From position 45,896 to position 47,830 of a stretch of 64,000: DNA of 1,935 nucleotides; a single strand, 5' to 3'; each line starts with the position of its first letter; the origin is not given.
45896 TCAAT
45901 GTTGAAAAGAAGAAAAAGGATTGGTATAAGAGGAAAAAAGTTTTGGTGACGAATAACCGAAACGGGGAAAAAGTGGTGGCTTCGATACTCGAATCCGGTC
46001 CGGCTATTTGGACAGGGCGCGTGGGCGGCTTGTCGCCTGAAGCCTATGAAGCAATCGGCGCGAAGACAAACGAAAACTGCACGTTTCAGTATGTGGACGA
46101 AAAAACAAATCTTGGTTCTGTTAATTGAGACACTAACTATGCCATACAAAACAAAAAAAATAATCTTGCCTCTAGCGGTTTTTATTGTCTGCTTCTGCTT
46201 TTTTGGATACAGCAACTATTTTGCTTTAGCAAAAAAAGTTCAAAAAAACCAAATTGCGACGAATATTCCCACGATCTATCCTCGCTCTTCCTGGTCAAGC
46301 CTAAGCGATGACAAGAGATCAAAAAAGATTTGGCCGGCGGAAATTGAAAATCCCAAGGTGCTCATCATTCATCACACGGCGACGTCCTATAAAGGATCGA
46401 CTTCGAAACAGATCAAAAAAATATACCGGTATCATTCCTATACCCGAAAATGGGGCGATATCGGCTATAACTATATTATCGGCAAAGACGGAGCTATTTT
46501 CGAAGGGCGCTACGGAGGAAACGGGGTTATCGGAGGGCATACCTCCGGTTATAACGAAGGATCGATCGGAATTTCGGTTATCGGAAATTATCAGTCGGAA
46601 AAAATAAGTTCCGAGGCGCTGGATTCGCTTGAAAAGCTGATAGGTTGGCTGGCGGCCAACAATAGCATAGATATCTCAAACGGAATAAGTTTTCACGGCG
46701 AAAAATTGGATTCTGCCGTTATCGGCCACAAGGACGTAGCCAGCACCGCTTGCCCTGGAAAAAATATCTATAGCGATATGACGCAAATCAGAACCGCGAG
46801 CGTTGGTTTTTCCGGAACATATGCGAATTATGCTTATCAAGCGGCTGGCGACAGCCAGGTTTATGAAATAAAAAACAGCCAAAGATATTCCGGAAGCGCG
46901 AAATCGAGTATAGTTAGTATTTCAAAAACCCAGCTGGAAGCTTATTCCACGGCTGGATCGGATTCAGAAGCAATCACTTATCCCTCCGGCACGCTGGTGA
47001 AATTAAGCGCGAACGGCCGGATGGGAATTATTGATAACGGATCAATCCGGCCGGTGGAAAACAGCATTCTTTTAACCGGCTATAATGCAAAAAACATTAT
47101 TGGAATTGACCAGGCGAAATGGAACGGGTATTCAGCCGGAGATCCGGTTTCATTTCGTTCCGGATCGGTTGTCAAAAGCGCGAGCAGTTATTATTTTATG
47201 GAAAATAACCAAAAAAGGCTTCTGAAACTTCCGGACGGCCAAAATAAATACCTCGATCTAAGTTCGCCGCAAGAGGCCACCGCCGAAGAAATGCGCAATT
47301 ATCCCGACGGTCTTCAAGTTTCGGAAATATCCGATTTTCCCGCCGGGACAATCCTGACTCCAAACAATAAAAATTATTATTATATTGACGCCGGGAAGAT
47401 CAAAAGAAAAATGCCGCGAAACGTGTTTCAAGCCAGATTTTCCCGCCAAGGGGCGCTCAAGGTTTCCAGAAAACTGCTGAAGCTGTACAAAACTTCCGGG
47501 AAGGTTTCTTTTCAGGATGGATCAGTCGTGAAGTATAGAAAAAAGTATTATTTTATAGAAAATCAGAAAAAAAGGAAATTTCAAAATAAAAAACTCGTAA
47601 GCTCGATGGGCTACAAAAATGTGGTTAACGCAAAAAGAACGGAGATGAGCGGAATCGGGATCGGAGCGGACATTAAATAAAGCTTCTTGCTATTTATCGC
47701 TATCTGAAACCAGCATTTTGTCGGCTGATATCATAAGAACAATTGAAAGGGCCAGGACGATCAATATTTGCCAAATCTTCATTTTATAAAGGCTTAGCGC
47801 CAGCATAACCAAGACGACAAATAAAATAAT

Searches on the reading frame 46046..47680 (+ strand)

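Call 58: search_protein_families(library=pfam, proteins=[window:46046-47680:+], max_evalue=0.0001)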
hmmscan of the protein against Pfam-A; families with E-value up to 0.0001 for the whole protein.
window:46046-47680:+ (544 aa): 1 family
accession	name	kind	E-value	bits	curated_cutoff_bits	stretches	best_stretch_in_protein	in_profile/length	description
PF01510.30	Amidase_2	-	1.3e-19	71.3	26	1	102-239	4-131/131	N-acetylmuramoyl-L-alanine amidase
